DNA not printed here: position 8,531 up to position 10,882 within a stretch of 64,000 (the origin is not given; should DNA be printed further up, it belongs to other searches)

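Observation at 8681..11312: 683-aa protein made of three tandem AlkB-like 2OG/Fe(II)-oxygenase-fold repeats, flanked by an MBL-fold hydrolase and a UvrD-type helicase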

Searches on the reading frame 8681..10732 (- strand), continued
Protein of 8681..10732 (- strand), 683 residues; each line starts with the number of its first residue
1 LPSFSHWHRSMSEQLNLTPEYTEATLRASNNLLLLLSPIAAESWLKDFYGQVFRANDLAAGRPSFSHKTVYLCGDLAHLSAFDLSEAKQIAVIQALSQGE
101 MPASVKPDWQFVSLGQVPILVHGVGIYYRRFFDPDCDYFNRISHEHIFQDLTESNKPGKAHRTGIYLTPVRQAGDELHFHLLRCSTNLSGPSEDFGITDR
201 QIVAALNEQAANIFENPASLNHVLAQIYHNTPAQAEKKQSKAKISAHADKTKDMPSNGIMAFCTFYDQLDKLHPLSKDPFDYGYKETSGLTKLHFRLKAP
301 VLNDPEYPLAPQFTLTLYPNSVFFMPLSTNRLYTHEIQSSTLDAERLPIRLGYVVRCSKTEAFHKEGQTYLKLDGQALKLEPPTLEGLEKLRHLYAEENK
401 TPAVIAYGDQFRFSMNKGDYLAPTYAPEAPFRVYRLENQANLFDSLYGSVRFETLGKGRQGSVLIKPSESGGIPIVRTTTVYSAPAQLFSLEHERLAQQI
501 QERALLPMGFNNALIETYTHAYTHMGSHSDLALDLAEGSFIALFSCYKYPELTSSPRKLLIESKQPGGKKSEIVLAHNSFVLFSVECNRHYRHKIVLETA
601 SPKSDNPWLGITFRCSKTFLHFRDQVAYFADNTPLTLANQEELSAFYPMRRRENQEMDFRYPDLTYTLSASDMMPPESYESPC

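Call 15: search_protein_families(library=padloc, proteins=[window:8681-10732:-], max_evalue=0.01)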
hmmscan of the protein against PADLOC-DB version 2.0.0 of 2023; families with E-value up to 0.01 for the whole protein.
window:8681-10732:- (683 aa): 0 families

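Call 20: predict_structure(alignment_id=A1)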
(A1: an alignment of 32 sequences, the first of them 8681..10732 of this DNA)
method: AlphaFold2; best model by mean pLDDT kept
length: 683 residues; sequences in the alignment: 32
mean_pLDDT: 86.2   pTM: 0.74
mean pLDDT of the five models: 86.2, 85.6, 85.5, 84.4, 82.7
residues with pLDDT >= 90: 364; 70-90: 257; 50-70: 36; < 50: 26
segments of 3 or more residues with pLDDT < 50: 1-20, 681-683
pLDDT, mean of each block of 10 residues (from residue 1): 33 39 81 90 87 80 84 89 85 89 65 92 94 89 90 57 90 91 78 88 90 92 92 77 84 92 95 91 94 94 83 96 95 92 91 95 95 90 90 90 86 89 81 80 91 90 91 89 94 90 79 91 78 88 93 83 87 92 91 82 73 96 91 96 94 91 93 85 38
secondary structure, 60 per line:
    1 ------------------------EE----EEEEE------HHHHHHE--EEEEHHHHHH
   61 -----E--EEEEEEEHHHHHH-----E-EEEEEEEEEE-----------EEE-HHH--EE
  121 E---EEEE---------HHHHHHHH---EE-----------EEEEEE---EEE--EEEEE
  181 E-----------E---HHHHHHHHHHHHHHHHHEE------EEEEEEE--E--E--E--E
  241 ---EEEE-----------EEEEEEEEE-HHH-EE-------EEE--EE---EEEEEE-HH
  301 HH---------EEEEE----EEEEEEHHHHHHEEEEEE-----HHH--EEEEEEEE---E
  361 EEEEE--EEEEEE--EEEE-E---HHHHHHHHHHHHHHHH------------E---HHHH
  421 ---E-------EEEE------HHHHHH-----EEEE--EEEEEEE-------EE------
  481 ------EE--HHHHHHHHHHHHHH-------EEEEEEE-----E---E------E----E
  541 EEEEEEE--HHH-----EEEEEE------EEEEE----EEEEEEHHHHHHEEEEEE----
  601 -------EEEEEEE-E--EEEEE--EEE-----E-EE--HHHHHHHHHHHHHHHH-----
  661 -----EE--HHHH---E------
elements in order: E31-35 H42-47 E51-54 H55-60 E69-75 H76-81 E89-98 E110-112 E119-121 E125-128 H138-145 E162-167 E171-173 E176-181 H197-213 E222-228 E244-247 E259-267 E282-284 E292-297 H299-302 E312-316 E321-326 H327-332 E333-338 E349-356 E360-365 E368-373 E376-379 H385-400 H417-420 E432-435 H442-447 E453-456 E459-465 H491-504 E512-518 E540-547 E558-563 E570-574 E579-584 H585-590 E591-596 E608-614 E619-623 E626-628 H640-655 H670-673

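Call 23: fold_search(model_id=the predicted structure, library=pdb)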
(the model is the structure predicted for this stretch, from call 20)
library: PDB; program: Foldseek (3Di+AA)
matches with E <= 10: 1601; with E <= 0.001: 271
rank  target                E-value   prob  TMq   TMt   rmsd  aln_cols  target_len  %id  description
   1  3bu0_A                4.8e-10  1.00  0.23  0.71   3.2       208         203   18  crystal structure of human ABH2 cross-linked to dsDNA with cofactors (released 2008-04-22)
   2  3btz_A                8.0e-10  1.00  0.23  0.71   3.5       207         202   19  Crystal structure of human ABH2 cross-linked to dsDNA (released 2008-04-22)
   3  3rzh_A                1.0e-09  1.00  0.23  0.73   2.9       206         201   19  Duplex Interrogation by a Direct DNA Repair Protein in the Search of Damage (released 2012-06-06)
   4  3rzj_A                1.2e-09  1.00  0.23  0.72   3.0       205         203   19  Duplex Interrogation by a Direct DNA Repair Protein in the Search of Damage (released 2012-06-06)
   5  3rzg_A                1.5e-09  1.00  0.21  0.65   6.3       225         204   19  Duplex Interrogation by a Direct DNA Repair Protein in the Search of Damage (released 2012-06-06)
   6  3btx_A                1.7e-09  1.00  0.23  0.72   3.0       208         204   19  X-ray structure of human ABH2 bound to dsDNA through active site cross-linking (released 2008-04-22)
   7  3rzl_A                2.0e-09  1.00  0.22  0.74   3.0       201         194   20  Duplex Interrogation by a Direct DNA Repair Protein in the Search of Damage (released 2012-06-06)
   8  3rzl_D                2.1e-09  1.00  0.23  0.73   3.2       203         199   20  Duplex Interrogation by a Direct DNA Repair Protein in the Search of Damage (released 2012-06-06)
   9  3bty_A                2.2e-09  1.00  0.23  0.73   3.0       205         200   19  Crystal structure of human ABH2 bound to dsDNA containing 1meA through cross-linking away from active site (released 2008-04-22)
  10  3s57_A                2.3e-09  1.00  0.22  0.68   5.1       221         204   18  ABH2 cross-linked with undamaged dsDNA-1 containing cofactors (released 2012-06-06)
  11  3h8r_A                2.7e-09  1.00  0.23  0.71   3.4       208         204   19  Structure determination of DNA methylation lesions N1-meA and N3-meC in duplex DNA using a cross-linked host-guest sys (released 2010-03-31)
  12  3h8o_A                6.3e-09  1.00  0.23  0.70   3.4       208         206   21  Structure determination of DNA methylation lesions N1-meA and N3-meC in duplex DNA using a cross-linked host-guest sys (released 2010-03-31)
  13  5e1r_D                1.6e-08  1.00  0.14  0.24  17.7       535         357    9  Crystal structure of pecan (carya illinoinensis) vicilin, a new food allergen (released 2016-08-10)
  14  5e1r_B                2.1e-08  1.00  0.14  0.23  17.9       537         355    9  Crystal structure of pecan (carya illinoinensis) vicilin, a new food allergen (released 2016-08-10)
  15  4mg2_A                2.4e-08  1.00  0.22  0.71   3.9       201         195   18  ALKBH2 F102A cross-linked to undamaged dsDNA (released 2014-02-26)
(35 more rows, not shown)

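Call 50: search_protein_families(library=pfam, alignment_id=A5, max_evalue=0.001)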
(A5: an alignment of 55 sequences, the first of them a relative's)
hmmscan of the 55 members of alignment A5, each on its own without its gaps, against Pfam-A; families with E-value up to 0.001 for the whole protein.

A. member 1, L001:10130-12241:+ (704 aa): 5 families
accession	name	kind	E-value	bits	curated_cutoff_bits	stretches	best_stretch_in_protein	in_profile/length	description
PF00580.27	UvrD-helicase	-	4.8e-72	243.3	23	1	83-349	1-268/271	UvrD/REP helicase N-terminal domain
PF13361.12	UvrD_C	-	1.5e-53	182.9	25.6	1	357-680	1-347/350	UvrD-like helicase C-terminal domain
PF13245.12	AAA_19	-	5.8e-19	69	25.1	1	91-337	7-134/134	AAA domain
PF13538.12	UvrD_C_2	-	3.4e-11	43.3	27.4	1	620-678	2-51/52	UvrD-like helicase C-terminal domain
PF01443.25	Viral_helicase1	-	0.00032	21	21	0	618-677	178-225/228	Viral superfamily 1 RNA helicase core domain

B. families by the number of members that match (of 55 scanned): 37 families (the first 25 are shown)
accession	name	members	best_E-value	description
PF04493.20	Endonuclease_5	7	9.2e-11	Endonuclease V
PF00580.27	UvrD-helicase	2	3.1e-72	UvrD/REP helicase N-terminal domain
PF13361.12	UvrD_C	2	2.5e-54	UvrD-like helicase C-terminal domain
PF00069.31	Pkinase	2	3.7e-52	Protein kinase domain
PF07714.23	PK_Tyr_Ser-Thr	2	1.5e-37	Protein tyrosine and serine/threonine kinase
PF13245.12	AAA_19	2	5.8e-19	AAA domain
PF13538.12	UvrD_C_2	2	3.4e-11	UvrD-like helicase C-terminal domain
PF03109.22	ABC1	2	7.2e-11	ABC1 atypical kinase-like domain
PF01636.29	APH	2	7.6e-09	Phosphotransferase enzyme family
PF01443.25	Viral_helicase1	2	0.00032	Viral superfamily 1 RNA helicase core domain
PF00171.27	Aldedh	1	1.4e-92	Aldehyde dehydrogenase family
PF00106.31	adh_short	1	4e-50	short chain dehydrogenase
PF08719.17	NADAR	1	1.1e-40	NADAR domain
PF13561.12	adh_short_C2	1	1.4e-36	Enoyl-(Acyl carrier protein) reductase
PF03706.18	LPG_synthase_TM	1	2.7e-33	Lysylphosphatidylglycerol synthase TM region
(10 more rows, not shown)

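Call 52: search_protein_families(library=pfam, proteins=[L036:10099-10596:+, L043:10061-10558:+, L037:10043-10582:+, L042:10084-10674:+, L051:10031-10618:+, L054:10001-10609:+, L045:10109-10672:+, L035:5084-5671:+, L057:9949-10611:+, L053:7634-9739:+], max_evalue=0.01)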
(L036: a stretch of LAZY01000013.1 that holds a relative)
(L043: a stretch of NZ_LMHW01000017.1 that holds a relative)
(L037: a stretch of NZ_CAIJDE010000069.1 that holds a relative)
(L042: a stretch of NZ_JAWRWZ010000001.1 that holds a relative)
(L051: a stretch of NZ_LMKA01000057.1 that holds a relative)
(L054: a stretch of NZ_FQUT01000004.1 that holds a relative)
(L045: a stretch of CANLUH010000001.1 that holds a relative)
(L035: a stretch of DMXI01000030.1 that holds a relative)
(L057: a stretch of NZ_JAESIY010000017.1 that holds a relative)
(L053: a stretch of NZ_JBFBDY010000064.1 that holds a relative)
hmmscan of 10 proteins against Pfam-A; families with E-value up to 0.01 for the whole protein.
L036:10099-10596:+ (166 aa): 3 families
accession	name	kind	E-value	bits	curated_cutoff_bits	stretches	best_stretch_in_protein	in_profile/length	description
PF00583.31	Acetyltransf_1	-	1.9e-15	57.6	20.7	1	62-155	27-116/116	Acetyltransferase (GNAT) family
PF13508.13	Acetyltransf_7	-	5.6e-11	43.1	27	1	71-157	4-84/84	Acetyltransferase (GNAT) domain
PF13673.13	Acetyltransf_10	-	6.1e-05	23.4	23.6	1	56-160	20-112/128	Acetyltransferase (GNAT) domain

L043:10061-10558:+ (166 aa): 0 families

L037:10043-10582:+ (180 aa): 8 families
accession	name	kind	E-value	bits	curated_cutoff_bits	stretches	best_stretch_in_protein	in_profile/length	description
PF01381.28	HTH_3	-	1.6e-12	47.7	23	1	7-58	3-55/55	Helix-turn-helix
PF13443.12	HTH_26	-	3.3e-08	34.1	22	1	6-61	3-60/63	Cro/C1-type HTH DNA-binding domain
PF09685.15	DUF4870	-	2.6e-06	27.8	25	1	71-156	5-87/107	Domain of unknown function (DUF4870)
PF13560.12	HTH_31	-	4.4e-06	27.4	27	1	7-57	8-60/64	Helix-turn-helix domain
PF13412.12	HTH_24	-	6.5e-05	22.9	21.9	1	6-32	10-36/48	Winged helix-turn-helix DNA-binding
PF12844.13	HTH_19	-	0.00013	22.2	30.2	1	8-60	7-60/64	Helix-turn-helix domain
PF13413.12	HTH_25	-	0.00068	19.8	24.6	1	8-38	5-35/62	Helix-turn-helix domain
PF08279.18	HTH_11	-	0.0014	18.9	25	1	3-32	4-34/55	HTH domain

L042:10084-10674:+ (197 aa): 1 family
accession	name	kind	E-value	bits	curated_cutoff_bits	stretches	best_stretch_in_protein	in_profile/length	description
PF10368.14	YkyA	-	0.0056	16.9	28.8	1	48-129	30-115/186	Putative cell-wall binding lipoprotein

L051:10031-10618:+ (196 aa): 0 families

L054:10001-10609:+ (203 aa): 1 family
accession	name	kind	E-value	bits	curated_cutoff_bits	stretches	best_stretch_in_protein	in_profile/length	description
PF04253.20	TFR_dimer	-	0.0019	18.6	27.1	1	34-124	9-100/121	Transferrin receptor-like dimerisation domain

L045:10109-10672:+ (188 aa): 0 families

L035:5084-5671:+ (196 aa): 0 families

L057:9949-10611:+ (221 aa): 2 families
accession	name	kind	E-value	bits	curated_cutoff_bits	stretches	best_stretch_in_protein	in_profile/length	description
PF00132.30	Hexapep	-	1.6e-10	40.6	27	1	129-163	2-36/36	Bacterial transferase hexapeptide (six repeats)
PF14602.12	Hexapep_2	-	7.6e-07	29.2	27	1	130-163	3-34/34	Hexapeptide repeat of succinyl-transferase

L053:7634-9739:+ (702 aa): 0 families

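Call 55: search_protein_families(library=pfam, alignment_id=A6, max_evalue=0.001)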
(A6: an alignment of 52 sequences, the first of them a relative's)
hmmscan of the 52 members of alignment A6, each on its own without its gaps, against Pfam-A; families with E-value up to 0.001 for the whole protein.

A. member 1, L001:7392-7982:+ (197 aa): 1 family
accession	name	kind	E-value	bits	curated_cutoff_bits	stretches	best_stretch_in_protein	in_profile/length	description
PF14597.12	Lactamase_B_5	-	1.3e-76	257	28.4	1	1-195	1-197/199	Metallo-beta-lactamase superfamily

B. families by the number of members that match (of 52 scanned): 42 families (the first 25 are shown)
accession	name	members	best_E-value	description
PF14597.12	Lactamase_B_5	2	2.8e-77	Metallo-beta-lactamase superfamily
PF00903.31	Glyoxalase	2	1.5e-06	Glyoxalase/Bleomycin resistance protein/Dioxygenase superfamily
PF18029.7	Glyoxalase_6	2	0.00055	Glyoxalase-like domain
PF09818.15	ABC_ATPase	1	1.3e-122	P-loop domain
PF05954.17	Phage_GPD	1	4.1e-72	Phage tail baseplate hub (GPD)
PF21831.1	DUF6891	1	2.7e-60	Domain of unknown function (DUF6891)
PF20446.3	ABC_N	1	6.3e-54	ATPase of the ABC class N-terminal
PF00122.25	E1-E2_ATPase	1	2.1e-38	E1-E2 ATPase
PF21117.3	MRB1590_C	1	3.8e-32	MRB1590 C-terminal domain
PF07690.21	MFS_1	1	4.3e-28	Major Facilitator Superfamily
PF22178.3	Gp5_trimer_C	1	5.3e-27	Bacteriophage T4 gp5 C-terminal trimerisation domain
PF00702.32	Hydrolase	1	4.4e-26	haloacid dehalogenase-like hydrolase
PF13302.13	Acetyltransf_3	1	2e-25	Acetyltransferase (GNAT) domain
PF00561.26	Abhydrolase_1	1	6.5e-25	alpha/beta hydrolase fold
PF12697.13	Abhydrolase_6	1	1.2e-24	Alpha/beta hydrolase family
PF04493.20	Endonuclease_5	1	2.1e-13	Endonuclease V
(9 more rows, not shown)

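Call 70: search_protein_representatives(alignment_id=A1)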
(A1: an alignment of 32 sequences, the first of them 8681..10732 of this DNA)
Query: 32 sequences, 664 profile positions. Proteins with E-value up to 0.001 (for the whole library): 1596; up to 1e-10: 1065; up to 1e-30: 799. The best 150 are listed.
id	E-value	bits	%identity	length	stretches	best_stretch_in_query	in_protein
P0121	1.8e-283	958.2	-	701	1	23-662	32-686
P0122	9.3e-277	936.0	-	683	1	30-662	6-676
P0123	1.9e-272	921.8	-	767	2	6-455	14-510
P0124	7.5e-272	919.7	-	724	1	8-661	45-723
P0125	4.8e-271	917.1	-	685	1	1-661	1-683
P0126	1.8e-266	902.0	-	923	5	1-220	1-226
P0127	2.3e-264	895.0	-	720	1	7-660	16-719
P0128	1.2e-262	889.3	-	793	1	13-661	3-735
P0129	1.1e-258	876.3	-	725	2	6-409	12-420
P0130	3.3e-257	871.4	-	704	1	4-662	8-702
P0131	3.3e-256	868.1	-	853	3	156-610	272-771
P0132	1.0e-255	866.5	-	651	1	4-659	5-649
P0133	7.3e-255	863.6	-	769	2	3-626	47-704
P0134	6.3e-248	840.7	-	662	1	2-493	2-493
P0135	3.8e-237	805.1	-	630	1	53-661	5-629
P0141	1.1e-205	701.1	-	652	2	5-408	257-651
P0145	1.3e-195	667.9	-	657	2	8-409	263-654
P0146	3.2e-195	666.5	-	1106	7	156-362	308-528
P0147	1.8e-190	650.9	-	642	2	4-408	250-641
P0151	3.1e-188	643.5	-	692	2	18-410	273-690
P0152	4.7e-184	629.6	-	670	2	18-408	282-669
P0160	1.3e-154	532.4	-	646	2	4-408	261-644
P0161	1.6e-147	508.9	-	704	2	11-408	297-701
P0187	1.1e-123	430.2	-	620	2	6-409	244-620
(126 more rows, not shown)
